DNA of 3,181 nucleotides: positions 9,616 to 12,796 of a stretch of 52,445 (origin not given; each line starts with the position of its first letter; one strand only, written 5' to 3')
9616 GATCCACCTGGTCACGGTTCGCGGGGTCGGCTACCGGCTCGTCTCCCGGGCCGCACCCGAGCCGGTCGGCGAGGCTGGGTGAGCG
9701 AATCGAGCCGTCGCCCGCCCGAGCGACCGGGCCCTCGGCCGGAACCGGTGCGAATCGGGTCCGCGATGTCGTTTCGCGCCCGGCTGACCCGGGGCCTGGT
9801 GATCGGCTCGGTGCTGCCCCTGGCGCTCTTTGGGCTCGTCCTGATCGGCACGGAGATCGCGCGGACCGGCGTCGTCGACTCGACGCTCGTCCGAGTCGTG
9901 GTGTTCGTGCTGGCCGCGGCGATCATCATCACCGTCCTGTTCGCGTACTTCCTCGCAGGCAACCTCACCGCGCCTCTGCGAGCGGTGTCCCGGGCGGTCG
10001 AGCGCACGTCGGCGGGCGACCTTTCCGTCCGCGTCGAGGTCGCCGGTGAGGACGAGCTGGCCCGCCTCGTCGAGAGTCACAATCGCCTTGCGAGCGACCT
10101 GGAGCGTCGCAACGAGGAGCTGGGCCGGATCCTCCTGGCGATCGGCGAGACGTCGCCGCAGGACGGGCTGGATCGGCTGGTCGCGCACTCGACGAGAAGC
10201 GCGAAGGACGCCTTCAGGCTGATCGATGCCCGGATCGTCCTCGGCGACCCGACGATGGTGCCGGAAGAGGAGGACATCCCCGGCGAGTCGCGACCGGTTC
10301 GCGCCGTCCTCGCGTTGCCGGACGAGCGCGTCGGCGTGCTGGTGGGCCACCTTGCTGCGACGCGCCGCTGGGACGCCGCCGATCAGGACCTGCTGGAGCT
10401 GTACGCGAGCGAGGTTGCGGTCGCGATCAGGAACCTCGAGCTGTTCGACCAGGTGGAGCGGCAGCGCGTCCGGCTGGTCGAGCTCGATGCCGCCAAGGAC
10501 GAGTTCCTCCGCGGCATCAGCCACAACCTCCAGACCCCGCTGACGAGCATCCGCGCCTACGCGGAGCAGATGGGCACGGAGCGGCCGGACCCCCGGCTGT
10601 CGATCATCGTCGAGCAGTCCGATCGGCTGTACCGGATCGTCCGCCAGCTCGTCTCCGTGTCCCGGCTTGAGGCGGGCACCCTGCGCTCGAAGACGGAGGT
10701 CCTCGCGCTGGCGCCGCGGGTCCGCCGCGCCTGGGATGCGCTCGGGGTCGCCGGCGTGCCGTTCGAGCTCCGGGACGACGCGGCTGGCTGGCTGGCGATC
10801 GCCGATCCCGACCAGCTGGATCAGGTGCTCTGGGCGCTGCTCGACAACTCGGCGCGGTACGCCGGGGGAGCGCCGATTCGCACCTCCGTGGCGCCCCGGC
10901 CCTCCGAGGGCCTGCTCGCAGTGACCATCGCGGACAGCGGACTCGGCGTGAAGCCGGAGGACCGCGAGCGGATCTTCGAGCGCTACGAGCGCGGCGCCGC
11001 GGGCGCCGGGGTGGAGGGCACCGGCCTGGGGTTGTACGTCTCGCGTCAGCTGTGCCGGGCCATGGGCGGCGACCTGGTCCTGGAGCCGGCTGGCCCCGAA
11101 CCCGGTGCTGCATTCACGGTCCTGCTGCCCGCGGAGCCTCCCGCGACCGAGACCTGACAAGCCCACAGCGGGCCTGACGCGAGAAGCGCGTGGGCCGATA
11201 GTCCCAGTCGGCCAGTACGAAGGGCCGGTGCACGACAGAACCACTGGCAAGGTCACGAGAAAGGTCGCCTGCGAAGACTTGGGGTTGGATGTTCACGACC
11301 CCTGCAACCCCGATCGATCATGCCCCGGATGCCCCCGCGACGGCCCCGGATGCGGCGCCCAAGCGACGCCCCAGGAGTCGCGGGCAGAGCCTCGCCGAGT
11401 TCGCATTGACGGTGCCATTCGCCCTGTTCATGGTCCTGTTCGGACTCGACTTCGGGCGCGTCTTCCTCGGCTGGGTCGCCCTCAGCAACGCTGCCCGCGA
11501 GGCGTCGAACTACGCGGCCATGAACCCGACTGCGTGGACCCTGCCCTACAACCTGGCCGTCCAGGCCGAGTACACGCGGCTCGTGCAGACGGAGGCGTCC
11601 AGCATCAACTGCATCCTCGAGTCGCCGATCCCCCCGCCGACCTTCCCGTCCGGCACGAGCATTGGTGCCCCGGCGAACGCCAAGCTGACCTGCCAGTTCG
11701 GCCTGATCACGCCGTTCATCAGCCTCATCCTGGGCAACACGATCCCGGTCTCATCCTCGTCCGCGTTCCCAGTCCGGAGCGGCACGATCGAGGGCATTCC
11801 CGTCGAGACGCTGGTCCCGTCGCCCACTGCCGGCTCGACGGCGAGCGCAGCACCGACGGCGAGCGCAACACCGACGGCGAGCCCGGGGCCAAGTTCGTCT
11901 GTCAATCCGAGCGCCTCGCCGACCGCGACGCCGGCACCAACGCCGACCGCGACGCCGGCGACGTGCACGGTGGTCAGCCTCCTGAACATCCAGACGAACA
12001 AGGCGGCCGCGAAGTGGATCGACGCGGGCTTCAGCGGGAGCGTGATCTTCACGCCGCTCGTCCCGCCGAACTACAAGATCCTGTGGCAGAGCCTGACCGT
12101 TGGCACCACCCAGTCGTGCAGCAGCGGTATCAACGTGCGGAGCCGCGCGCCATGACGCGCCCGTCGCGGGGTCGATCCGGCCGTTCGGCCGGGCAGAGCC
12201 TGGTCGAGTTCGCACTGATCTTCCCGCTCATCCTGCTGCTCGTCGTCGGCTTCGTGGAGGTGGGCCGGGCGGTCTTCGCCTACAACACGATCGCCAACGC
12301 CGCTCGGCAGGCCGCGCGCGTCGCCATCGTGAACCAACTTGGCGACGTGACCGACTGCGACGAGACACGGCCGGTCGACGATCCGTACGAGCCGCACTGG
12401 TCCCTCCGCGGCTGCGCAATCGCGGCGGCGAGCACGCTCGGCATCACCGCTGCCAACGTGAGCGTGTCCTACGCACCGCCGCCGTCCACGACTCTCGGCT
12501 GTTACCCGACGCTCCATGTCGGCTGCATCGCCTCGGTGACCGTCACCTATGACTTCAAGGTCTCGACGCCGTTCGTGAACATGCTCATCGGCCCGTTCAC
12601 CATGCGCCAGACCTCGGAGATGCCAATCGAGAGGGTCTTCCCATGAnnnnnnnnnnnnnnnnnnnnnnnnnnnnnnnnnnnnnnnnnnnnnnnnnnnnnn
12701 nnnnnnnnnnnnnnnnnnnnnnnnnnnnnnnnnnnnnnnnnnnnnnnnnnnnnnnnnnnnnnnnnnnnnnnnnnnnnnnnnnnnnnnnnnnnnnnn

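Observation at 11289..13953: Orphan, translationally coupled TadE/TadE/TadG-like trio downstream of a two-component system, with no pilus machinery in view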

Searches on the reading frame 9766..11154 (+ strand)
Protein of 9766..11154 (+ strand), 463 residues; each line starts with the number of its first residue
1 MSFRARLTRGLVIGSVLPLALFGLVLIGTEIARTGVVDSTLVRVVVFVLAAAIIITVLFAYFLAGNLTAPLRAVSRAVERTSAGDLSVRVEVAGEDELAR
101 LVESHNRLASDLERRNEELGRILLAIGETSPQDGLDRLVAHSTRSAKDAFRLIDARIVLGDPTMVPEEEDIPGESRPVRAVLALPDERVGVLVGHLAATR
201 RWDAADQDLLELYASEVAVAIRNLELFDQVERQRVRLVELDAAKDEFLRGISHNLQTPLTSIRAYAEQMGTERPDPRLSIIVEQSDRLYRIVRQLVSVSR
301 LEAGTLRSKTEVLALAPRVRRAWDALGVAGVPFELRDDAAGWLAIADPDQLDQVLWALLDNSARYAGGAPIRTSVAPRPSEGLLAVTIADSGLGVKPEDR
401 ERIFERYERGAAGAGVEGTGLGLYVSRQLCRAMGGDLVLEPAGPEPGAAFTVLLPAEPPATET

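Call 10: search_protein_families(library=pfam, proteins=[window:9766-11154:+], max_evalue=0.001)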
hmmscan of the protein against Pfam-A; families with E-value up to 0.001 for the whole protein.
seq(463 aa): 5 families
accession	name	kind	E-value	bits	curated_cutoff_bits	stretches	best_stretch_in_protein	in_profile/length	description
PF02518.31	HATPase_c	-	2.1e-21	76.9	26.4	1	347-457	2-110/111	Histidine kinase-, DNA gyrase B-, and HSP90-like ATPase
PF00672.30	HAMP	-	2.5e-13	50.5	25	1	62-113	1-52/53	HAMP domain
PF00512.31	HisKA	-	1.8e-12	47.5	26.9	1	243-304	1-66/66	His Kinase A (phospho-acceptor) domain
PF13492.12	GAF_3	-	9.9e-06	26.4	27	1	166-223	73-129/129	GAF domain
PF11849.14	DUF3369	-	0.00057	20.6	27.2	0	193-230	131-168/168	Domain of unknown function (DUF3369)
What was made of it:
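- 9766..11157 (+): Histidine kinase: two N-terminal membrane helices with a short loop between them, then HAMP, a GAF-like region, HisKA and HATPase_c. Pfam, call 10: HAMP 50.5 bits, HisKA 47.5, HATPase_c 76.9, GAF_3 26.4 (cut-off 27).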

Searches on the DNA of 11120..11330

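Call 79: search_rna_families(source=window, start=11120, end=11330, threshold=evalue, max_evalue=10, show_alignments=2)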
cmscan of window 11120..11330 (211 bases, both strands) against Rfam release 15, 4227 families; matches with E-value up to 10: 2.
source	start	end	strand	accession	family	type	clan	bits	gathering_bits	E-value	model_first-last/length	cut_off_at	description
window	11250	11286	-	RF02216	ZNFX1-AS1_2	Gene; lncRNA;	-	8.7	45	6.3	54-93/93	no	ZNFX1 antisense RNA 1 conserved region 2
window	11133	11179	+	RF01138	sR23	Gene; snRNA; snoRNA; CD-box;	-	8.6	45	7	14-54/54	no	Small nucleolar RNA sR23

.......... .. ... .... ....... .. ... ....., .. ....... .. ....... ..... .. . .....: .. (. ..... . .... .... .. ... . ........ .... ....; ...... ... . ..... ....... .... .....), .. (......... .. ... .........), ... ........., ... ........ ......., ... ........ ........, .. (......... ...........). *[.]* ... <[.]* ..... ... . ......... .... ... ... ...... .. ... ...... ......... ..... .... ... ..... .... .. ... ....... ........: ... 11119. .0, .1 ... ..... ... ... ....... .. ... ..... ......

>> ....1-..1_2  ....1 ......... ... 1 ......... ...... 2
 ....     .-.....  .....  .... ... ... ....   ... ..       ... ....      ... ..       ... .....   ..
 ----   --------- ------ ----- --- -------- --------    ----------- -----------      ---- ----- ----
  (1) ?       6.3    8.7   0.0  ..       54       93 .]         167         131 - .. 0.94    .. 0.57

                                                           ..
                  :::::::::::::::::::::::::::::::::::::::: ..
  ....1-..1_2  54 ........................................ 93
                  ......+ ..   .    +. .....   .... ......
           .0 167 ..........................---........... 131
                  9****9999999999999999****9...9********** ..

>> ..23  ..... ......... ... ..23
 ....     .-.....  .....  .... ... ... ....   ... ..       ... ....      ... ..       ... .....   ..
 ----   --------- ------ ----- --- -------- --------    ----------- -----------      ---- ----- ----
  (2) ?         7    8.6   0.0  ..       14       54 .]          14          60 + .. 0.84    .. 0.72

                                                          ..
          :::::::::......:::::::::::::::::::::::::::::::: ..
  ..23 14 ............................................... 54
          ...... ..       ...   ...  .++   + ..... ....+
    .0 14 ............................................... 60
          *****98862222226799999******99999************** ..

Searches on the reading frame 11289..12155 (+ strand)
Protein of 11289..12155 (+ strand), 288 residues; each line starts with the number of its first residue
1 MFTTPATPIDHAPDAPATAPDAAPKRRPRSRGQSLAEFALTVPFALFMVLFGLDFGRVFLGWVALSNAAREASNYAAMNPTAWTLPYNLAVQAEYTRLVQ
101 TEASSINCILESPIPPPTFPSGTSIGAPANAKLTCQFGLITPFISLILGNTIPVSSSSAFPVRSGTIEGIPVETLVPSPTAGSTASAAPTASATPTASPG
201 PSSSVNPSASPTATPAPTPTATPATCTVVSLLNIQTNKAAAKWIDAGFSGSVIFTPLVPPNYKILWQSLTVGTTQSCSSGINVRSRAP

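Call 5: search_protein_families(library=pfam, proteins=[window:11289-12155:+], max_evalue=1)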
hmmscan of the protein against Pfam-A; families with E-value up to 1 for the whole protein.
window:11289-12155:+ (288 aa): 2 families
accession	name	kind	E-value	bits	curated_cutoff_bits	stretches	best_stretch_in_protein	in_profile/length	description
PF07811.17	TadE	-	1.4e-09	38.4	22.9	1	32-72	1-41/43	TadE-like protein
PF13400.11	Tad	-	0.022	15.5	22.3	1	33-73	2-41/47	Putative Flp pilus-assembly TadE/G-like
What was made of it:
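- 11289..12155 (+): Gene 1: TadE-like minor pilin. It has a 32-aa leader ending RG/QSLAEF, a TadE helix and head domain, a Pro/Thr/Ala linker (about residues 176-225), and a C-terminal 63-aa PASTA-like domain (residues 226-288, bases 11964-12152). TadE 38.4 bits (call 5).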

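Call 6: search_protein_families(library=ncbifam, proteins=[window:11289-12155:+], max_evalue=1)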
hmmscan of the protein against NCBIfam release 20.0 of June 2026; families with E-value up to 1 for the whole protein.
window:11289-12155:+ (288 aa): 1 family
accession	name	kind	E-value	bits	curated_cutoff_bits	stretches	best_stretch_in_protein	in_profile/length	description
NF052345.1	S_layer_anammox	exception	0.39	7.9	1400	1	180-231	1265-1318/1596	Kustd1514 family S-layer glycoprotein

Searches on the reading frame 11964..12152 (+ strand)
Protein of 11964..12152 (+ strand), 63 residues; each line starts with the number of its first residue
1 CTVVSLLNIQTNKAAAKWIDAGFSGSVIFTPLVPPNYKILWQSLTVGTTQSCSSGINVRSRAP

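Call 68: search_solved_structures(query=A6, max_evalue=10, show_alignments=2)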
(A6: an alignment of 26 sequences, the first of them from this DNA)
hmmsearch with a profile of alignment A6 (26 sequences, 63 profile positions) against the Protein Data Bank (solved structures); distinct sequences matched with E-value up to 10: 1.
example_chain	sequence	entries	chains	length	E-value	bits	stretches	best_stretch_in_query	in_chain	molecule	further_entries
8c6z_A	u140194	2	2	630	0.95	12.5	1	5-40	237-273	Chitinase B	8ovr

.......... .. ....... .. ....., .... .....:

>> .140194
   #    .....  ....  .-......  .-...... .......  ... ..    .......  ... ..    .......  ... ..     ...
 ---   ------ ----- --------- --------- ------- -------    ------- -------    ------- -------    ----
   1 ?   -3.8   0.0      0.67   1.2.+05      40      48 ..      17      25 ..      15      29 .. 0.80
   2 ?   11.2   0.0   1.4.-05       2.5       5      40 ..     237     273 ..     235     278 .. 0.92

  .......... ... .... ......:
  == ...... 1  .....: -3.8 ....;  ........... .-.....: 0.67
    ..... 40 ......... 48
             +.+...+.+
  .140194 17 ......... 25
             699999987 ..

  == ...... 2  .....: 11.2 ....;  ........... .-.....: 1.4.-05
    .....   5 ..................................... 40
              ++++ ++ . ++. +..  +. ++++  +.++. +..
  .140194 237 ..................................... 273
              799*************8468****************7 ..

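Call 69: search_protein_families(library=pfam, alignment_id=A6, max_evalue=1)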
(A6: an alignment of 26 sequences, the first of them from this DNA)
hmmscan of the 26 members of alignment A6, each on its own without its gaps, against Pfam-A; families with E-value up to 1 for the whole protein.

A. member 1, seq(63 aa): 0 families

B. families by the number of members that match (of 26 scanned): 3 families
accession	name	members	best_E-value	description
PF03793.24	PASTA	7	7.3e-05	PASTA domain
PF22895.2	DUF7024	1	0.035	Domain of unknown function (DUF7024)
PF16760.10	CBM53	1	0.13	Starch/carbohydrate-binding module (family 53)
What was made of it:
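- On PASTA domain (Pfam PF03793), for the gene 1 C-terminus: The window copy gives no hit at E<=1 (calls 5, 69).
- The PASTA assignment is weak for the window copy itself, which gives no Pfam hit at E<=1 (calls 5, 69).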

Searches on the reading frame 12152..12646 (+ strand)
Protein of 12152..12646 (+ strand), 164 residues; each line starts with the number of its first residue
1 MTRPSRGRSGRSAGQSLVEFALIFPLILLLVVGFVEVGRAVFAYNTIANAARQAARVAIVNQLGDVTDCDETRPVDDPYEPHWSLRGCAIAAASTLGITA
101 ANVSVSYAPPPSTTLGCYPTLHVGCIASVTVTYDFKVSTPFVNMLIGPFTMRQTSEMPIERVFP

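Call 5: search_protein_families(library=pfam, proteins=[window:12152-12646:+], max_evalue=1)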
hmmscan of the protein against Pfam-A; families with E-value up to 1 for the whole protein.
window:12152-12646:+ (164 aa): 3 families
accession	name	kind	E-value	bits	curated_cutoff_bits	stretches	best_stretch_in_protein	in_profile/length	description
PF07811.17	TadE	-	1.8e-16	60.4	22.9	1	14-56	1-43/43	TadE-like protein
PF13400.11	Tad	-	0.052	14.3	22.3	1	14-58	1-44/47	Putative Flp pilus-assembly TadE/G-like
PF03364.25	Polyketide_cyc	-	0.12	13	23.4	1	90-152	87-116/126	Polyketide cyclase / dehydrase and lipid transport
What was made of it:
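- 12152..12646 (+): Gene 2: short TadE-like minor pilin (164 aa). It has a leader ending AG/QSLVEF and four conserved cysteines. Its start overlaps the stop of gene 1 (ATGA). TadE 60.4 bits (call 5).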

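Call 6: search_protein_families(library=ncbifam, proteins=[window:12152-12646:+], max_evalue=1)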
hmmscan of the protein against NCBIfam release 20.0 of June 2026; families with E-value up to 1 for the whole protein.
window:12152-12646:+ (164 aa): 2 families
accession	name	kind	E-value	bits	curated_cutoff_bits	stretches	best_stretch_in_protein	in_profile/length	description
NF041390.1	TadE_Rv3655c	subfamily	0.023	15.2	40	1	18-58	1-41/101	TadE family type IV pilus minor pilin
NF000832.0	PRK00070.3-2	equivalog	0.083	13.2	107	1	48-107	41-103/116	holo-ACP synthase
